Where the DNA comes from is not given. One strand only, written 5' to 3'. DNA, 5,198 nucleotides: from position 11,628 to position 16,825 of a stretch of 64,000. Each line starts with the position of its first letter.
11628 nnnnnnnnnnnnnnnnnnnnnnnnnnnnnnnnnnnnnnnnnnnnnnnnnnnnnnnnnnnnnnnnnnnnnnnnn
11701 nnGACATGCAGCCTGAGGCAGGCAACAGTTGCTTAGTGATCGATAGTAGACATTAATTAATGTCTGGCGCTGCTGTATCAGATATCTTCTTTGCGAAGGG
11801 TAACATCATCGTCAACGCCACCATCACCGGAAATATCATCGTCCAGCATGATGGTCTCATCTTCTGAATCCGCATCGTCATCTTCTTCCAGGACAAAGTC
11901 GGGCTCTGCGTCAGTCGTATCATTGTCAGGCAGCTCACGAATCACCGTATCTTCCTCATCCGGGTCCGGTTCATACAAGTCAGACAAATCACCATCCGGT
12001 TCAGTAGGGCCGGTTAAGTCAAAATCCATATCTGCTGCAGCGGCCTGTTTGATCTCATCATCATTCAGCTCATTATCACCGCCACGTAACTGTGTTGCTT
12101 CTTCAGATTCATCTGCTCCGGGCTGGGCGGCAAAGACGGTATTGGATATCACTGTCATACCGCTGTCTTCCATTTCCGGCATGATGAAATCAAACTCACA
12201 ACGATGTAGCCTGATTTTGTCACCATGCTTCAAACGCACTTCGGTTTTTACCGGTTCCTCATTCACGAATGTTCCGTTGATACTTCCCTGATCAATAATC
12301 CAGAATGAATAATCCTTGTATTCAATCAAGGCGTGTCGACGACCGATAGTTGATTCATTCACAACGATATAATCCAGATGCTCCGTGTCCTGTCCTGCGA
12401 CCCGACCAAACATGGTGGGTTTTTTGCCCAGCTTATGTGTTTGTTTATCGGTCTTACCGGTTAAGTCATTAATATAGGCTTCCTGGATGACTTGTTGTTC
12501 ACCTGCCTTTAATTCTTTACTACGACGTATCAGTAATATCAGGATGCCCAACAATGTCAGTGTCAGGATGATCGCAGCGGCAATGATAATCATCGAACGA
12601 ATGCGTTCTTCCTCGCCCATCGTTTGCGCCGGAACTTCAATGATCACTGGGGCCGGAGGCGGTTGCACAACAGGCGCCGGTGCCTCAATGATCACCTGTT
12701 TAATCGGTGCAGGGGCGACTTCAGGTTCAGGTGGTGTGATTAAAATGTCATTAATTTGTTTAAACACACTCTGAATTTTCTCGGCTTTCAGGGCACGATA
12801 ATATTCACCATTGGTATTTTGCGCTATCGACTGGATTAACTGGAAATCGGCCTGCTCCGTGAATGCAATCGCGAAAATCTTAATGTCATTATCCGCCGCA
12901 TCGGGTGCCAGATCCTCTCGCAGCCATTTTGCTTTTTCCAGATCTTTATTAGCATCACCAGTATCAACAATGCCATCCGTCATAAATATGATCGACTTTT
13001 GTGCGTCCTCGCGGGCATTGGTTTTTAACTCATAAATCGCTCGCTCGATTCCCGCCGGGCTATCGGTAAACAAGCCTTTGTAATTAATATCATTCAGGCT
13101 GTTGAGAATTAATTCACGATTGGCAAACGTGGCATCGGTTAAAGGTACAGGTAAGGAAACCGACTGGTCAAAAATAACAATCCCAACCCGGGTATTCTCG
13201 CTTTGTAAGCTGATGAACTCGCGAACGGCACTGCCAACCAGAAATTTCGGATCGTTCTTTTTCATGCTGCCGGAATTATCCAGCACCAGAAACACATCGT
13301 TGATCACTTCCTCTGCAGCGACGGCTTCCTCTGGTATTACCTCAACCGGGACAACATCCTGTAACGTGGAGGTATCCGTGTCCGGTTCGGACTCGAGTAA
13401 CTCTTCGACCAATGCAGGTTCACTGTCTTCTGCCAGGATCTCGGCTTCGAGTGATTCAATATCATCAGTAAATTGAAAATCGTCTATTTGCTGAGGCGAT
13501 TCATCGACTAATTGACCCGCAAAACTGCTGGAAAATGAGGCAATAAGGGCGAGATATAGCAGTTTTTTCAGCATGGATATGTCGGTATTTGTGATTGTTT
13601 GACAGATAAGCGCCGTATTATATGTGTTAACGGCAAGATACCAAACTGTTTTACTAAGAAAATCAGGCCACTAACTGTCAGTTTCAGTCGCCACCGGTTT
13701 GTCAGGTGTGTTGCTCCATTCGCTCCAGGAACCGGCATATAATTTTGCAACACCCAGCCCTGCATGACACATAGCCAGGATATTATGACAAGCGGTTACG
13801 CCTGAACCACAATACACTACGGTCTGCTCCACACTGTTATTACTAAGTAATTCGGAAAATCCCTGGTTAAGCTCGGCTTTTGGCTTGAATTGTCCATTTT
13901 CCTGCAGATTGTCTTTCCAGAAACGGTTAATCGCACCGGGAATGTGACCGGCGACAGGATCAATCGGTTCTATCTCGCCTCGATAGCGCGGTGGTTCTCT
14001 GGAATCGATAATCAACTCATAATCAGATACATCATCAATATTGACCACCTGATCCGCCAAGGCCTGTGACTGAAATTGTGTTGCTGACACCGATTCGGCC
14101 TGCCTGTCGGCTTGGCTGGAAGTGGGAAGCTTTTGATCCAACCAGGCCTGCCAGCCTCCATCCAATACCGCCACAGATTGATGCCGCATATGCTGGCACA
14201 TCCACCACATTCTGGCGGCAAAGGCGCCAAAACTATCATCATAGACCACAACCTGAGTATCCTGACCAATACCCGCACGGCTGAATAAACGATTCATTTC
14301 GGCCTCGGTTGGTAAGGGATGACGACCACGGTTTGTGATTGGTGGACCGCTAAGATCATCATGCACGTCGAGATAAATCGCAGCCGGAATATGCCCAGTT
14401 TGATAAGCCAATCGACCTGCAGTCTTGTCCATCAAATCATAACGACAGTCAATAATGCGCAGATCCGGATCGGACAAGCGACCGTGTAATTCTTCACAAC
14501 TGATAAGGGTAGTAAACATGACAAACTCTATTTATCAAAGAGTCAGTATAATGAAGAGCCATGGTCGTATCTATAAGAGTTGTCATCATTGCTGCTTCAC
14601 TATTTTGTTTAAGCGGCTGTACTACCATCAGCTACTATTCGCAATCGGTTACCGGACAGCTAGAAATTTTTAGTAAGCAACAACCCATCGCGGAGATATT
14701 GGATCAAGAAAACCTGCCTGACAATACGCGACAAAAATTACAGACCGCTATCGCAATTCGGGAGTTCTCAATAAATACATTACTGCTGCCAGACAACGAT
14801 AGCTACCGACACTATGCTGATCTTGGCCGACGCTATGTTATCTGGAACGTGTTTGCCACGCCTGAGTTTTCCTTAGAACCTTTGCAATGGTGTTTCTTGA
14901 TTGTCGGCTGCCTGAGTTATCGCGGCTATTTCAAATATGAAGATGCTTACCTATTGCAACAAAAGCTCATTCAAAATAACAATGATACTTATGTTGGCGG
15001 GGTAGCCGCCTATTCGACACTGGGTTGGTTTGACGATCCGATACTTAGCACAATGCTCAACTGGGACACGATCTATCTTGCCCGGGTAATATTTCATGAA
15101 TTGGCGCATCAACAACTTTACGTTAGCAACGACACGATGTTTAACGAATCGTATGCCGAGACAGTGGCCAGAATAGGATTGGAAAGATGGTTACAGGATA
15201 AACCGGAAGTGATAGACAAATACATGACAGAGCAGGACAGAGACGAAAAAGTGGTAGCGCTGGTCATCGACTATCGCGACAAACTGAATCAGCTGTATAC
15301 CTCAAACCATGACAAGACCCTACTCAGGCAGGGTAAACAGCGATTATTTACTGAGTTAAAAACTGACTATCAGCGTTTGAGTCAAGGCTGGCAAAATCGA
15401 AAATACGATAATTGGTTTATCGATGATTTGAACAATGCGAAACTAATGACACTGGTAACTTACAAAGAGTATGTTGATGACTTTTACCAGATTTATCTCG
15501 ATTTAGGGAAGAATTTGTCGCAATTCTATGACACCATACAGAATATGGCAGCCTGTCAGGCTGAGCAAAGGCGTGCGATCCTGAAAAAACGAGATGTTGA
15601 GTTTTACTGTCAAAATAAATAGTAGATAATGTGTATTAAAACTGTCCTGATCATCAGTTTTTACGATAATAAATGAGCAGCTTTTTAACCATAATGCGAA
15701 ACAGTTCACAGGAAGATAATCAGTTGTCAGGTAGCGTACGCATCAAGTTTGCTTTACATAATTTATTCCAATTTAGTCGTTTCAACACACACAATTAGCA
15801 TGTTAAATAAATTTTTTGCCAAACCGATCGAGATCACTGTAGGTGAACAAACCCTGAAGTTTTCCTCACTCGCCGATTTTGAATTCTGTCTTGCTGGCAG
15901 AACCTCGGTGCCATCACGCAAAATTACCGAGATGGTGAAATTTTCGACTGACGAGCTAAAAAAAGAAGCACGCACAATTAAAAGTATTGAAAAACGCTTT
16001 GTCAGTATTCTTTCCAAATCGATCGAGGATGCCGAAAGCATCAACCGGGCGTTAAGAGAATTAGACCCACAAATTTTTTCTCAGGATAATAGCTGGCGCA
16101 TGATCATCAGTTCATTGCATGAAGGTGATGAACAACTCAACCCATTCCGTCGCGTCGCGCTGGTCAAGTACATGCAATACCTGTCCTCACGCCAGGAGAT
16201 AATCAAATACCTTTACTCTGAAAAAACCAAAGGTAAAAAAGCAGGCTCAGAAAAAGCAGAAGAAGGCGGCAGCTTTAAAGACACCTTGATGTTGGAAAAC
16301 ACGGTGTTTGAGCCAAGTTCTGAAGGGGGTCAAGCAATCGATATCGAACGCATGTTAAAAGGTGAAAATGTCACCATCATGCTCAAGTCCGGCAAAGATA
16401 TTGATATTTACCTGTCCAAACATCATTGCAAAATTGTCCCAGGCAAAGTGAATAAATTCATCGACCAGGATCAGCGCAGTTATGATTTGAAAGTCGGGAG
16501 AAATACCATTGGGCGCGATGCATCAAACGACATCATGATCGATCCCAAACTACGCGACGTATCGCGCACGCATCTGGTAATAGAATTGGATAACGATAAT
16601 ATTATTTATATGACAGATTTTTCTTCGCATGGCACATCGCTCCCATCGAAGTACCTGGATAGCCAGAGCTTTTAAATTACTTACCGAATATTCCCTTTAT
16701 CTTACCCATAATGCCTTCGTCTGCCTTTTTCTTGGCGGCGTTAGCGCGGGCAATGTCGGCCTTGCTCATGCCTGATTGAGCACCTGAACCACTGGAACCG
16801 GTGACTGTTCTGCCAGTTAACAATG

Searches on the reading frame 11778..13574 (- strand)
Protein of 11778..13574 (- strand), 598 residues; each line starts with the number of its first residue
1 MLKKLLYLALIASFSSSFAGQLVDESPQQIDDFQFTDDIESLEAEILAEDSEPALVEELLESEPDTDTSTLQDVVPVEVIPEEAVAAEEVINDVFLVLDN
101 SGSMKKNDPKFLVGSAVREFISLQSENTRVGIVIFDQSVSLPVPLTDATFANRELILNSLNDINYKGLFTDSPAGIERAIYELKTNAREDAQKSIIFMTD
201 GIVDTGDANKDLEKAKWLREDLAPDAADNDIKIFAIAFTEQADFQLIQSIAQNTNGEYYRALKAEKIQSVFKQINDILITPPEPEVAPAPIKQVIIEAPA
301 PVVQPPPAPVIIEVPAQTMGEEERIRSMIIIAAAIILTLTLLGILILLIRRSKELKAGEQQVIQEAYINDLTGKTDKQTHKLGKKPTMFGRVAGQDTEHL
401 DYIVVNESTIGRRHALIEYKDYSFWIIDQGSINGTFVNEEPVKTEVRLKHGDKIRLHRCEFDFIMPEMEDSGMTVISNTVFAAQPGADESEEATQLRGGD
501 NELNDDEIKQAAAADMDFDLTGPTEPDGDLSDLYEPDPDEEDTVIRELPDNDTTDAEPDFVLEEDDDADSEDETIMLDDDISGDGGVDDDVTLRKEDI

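Call 73: search_protein_families(library=pfam, proteins=[window:11778-13574:-], max_evalue=0.00001)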
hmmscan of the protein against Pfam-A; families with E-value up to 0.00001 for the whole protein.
window:11778-13574:- (598 aa): 3 families
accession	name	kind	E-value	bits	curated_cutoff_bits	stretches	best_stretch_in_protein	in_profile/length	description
PF00092.34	VWA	-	4.1e-19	69.9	23.8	1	93-273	1-174/174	von Willebrand factor type A domain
PF00498.31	FHA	-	3.8e-15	56.5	20.7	1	403-456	11-66/67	FHA domain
PF13519.12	VWA_2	-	6.5e-12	46.5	27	1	95-201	2-106/107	von Willebrand factor type A domain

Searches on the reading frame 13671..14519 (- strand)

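Call 73: search_protein_families(library=pfam, proteins=[window:13671-14519:-], max_evalue=0.00001)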
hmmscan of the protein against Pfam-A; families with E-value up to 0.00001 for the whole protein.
window:13671-14519:- (282 aa): 1 family
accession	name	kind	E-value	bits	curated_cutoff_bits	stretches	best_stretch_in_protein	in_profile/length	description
PF00581.25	Rhodanese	-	2.3e-31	108.7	22.2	2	8-128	2-101/102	Rhodanese-like domain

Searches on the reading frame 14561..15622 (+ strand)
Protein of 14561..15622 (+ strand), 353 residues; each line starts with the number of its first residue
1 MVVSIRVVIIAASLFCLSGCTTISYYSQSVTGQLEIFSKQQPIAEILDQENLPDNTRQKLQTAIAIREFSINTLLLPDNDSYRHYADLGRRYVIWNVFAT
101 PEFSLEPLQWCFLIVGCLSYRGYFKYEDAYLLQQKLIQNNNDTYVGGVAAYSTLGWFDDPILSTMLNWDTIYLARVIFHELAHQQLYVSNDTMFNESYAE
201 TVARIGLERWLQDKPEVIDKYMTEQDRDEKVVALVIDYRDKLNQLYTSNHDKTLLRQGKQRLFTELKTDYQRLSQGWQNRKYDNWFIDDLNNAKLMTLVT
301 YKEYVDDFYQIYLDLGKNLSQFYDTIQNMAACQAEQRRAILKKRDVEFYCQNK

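Call 73: search_protein_families(library=pfam, proteins=[window:14561-15622:+], max_evalue=0.00001)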
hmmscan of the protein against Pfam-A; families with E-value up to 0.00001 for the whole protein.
window:14561-15622:+ (353 aa): 1 family
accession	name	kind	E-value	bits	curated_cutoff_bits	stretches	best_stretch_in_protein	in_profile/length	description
PF10023.15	Aminopep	-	1.9e-112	376.2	25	1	24-341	1-322/322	Putative aminopeptidase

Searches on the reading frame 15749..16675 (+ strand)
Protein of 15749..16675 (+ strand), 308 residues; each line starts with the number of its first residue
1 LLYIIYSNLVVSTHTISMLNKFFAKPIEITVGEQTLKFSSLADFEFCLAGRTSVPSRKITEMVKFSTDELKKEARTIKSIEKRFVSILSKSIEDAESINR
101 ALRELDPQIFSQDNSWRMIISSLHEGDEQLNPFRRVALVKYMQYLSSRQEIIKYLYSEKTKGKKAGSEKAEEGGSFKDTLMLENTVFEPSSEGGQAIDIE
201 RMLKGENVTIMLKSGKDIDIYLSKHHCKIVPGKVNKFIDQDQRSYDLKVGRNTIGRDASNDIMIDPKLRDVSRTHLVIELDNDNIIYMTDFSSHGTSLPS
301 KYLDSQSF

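Call 73: search_protein_families(library=pfam, proteins=[window:15749-16675:+], max_evalue=0.00001)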
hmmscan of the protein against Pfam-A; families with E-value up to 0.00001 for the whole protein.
window:15749-16675:+ (308 aa): 1 family
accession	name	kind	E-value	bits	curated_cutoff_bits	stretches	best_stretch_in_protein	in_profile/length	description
PF00498.31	FHA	-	9.4e-10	39.2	20.7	1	253-301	2-49/67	FHA domain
